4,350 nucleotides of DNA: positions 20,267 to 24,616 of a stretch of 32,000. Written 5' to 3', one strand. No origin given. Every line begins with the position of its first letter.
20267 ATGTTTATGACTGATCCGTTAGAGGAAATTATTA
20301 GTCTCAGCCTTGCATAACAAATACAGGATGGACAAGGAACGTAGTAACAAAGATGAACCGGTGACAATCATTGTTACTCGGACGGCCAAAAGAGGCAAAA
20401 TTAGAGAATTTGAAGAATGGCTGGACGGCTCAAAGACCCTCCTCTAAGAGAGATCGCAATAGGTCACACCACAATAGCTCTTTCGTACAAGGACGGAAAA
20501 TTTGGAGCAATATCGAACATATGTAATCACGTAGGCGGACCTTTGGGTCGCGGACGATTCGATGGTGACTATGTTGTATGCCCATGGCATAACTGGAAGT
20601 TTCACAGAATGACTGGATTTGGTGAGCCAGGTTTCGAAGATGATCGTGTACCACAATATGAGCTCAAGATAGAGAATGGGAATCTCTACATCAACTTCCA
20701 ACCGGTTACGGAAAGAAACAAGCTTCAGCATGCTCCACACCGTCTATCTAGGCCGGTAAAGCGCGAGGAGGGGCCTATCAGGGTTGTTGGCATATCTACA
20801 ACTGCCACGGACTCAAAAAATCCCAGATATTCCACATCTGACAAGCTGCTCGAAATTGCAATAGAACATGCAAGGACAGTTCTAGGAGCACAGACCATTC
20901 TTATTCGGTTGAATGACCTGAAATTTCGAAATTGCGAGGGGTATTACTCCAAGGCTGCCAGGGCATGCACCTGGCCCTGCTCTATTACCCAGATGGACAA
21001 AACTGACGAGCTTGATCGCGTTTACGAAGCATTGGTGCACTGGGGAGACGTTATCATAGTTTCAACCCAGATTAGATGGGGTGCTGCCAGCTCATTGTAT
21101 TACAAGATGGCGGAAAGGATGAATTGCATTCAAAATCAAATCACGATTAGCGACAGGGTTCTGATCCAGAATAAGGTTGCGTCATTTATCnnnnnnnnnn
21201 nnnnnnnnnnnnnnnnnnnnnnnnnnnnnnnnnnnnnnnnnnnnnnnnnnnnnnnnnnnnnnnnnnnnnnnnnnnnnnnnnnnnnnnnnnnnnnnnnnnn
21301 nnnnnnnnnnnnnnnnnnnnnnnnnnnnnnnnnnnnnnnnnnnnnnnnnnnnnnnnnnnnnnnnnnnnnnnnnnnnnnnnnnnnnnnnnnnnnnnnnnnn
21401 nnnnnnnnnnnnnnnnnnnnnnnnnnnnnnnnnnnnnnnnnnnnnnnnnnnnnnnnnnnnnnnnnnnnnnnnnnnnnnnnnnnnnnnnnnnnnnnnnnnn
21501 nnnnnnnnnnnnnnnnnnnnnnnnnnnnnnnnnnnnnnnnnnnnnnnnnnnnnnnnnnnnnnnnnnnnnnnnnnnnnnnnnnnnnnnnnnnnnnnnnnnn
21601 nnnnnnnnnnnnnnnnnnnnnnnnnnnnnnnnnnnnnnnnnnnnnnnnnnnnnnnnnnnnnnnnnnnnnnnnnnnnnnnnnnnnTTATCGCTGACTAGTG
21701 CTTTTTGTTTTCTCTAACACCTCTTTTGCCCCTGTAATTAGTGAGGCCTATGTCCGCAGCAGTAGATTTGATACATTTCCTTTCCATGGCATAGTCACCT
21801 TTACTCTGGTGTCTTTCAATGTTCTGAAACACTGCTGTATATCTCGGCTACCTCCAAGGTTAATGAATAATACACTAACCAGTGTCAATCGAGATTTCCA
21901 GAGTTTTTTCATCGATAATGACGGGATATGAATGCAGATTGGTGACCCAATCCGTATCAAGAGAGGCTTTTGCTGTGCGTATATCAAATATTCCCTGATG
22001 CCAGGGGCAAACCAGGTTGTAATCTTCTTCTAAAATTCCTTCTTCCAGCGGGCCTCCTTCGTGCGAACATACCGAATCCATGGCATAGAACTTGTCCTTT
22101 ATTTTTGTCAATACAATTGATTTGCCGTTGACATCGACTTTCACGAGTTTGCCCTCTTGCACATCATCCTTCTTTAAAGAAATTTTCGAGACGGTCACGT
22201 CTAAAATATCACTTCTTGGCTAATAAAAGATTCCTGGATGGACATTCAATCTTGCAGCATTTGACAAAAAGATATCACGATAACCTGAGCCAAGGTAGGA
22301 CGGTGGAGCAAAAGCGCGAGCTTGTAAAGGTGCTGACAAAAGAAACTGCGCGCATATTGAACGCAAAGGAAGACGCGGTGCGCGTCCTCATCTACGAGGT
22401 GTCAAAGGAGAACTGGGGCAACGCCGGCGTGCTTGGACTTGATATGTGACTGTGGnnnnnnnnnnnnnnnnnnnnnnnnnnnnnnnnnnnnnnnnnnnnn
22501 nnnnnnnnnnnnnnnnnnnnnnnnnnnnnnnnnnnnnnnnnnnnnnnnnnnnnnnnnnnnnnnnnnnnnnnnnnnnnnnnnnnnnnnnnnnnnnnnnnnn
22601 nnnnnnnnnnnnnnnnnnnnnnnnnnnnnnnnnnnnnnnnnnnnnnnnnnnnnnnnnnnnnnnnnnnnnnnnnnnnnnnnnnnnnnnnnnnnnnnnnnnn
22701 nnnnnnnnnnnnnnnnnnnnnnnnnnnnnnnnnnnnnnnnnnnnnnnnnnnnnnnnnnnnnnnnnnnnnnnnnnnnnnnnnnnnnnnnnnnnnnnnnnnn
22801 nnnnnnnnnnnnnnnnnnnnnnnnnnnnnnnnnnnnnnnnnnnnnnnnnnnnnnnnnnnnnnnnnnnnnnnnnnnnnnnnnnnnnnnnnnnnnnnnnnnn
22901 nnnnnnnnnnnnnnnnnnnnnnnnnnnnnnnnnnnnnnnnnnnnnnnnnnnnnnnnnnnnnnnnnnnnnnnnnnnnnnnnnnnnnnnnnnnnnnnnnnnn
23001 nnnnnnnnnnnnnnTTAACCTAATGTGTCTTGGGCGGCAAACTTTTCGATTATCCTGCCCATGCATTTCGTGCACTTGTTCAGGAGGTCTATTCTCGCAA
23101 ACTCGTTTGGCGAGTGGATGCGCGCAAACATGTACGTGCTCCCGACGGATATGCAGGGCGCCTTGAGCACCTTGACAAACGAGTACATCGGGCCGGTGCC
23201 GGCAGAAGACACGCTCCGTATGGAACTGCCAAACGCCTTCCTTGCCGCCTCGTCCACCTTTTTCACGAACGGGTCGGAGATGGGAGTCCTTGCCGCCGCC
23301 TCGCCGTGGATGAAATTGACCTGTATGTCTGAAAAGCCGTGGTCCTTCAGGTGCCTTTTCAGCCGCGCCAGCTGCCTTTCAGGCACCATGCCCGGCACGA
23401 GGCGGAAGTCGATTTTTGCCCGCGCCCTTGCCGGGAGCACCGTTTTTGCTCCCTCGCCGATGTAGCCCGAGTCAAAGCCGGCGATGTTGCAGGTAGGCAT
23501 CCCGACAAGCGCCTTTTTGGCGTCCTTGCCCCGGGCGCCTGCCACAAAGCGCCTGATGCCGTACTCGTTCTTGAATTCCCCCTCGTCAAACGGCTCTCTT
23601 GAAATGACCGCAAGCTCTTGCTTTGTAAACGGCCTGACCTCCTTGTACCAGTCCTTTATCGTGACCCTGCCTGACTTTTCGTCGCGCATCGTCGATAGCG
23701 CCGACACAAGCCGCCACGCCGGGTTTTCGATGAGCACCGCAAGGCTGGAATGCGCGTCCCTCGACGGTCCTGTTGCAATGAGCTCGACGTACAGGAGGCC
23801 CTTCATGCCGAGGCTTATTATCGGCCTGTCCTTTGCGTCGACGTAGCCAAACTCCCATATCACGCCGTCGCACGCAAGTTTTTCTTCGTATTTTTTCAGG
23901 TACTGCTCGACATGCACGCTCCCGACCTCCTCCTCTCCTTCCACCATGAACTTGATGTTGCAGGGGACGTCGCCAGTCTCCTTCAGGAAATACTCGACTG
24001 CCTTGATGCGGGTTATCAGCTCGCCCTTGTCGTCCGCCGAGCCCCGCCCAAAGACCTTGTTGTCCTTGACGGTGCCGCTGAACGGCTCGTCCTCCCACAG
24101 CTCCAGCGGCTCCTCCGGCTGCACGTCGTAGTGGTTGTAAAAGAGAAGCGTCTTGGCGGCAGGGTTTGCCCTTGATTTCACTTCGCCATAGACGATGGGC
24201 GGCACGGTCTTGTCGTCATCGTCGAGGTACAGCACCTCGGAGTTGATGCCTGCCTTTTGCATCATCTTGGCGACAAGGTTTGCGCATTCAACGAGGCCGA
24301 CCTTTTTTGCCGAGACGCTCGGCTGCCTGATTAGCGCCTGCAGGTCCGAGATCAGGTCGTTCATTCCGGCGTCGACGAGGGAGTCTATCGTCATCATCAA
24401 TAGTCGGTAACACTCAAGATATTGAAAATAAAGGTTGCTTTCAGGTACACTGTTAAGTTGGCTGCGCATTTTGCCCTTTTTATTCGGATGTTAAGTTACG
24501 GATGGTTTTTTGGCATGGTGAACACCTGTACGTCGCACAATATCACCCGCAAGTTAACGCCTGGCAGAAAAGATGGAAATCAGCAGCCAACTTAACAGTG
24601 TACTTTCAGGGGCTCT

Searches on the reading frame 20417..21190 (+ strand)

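Call 73: search_protein_families(library=pfam, proteins=[window:20417-21190:+], max_evalue=0.001)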
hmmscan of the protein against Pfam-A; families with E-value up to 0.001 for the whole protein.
window:20417-21190:+ (258 aa): 2 families
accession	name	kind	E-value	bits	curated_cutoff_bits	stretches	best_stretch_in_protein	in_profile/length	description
PF00355.32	Rieske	-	3.8e-12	46.4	20.3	1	10-67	16-73/88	Rieske [2Fe-2S] domain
PF22543.2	Rieske_4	-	0.00062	20.5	28.4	0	19-67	23-75/119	Soluble Rieske-type ferredoxin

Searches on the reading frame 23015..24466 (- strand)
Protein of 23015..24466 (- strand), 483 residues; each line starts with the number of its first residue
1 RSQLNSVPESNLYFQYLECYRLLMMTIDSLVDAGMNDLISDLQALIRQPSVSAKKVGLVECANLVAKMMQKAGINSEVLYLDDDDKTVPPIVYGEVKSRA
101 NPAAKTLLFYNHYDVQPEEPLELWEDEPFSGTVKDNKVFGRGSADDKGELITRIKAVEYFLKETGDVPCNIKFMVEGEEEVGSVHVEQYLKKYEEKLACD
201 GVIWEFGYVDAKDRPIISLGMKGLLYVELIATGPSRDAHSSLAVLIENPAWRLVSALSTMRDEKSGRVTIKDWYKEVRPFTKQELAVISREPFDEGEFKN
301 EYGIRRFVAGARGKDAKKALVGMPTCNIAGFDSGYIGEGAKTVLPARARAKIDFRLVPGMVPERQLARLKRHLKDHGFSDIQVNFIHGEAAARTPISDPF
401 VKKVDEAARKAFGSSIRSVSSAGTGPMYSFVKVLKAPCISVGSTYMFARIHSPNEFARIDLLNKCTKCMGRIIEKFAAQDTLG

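Call 73: search_protein_families(library=pfam, proteins=[window:23015-24466:-], max_evalue=0.001)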
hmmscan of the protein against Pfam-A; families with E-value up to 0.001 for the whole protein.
window:23015-24466:- (483 aa): 2 families
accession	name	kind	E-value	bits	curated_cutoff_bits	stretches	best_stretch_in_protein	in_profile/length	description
PF01546.33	Peptidase_M20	-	4.9e-29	102.2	24.6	1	108-475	1-206/206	Peptidase family M20/M25/M40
PF07687.19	M20_dimer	-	7.2e-12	45.6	21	1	220-377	2-103/107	Peptidase dimerisation domain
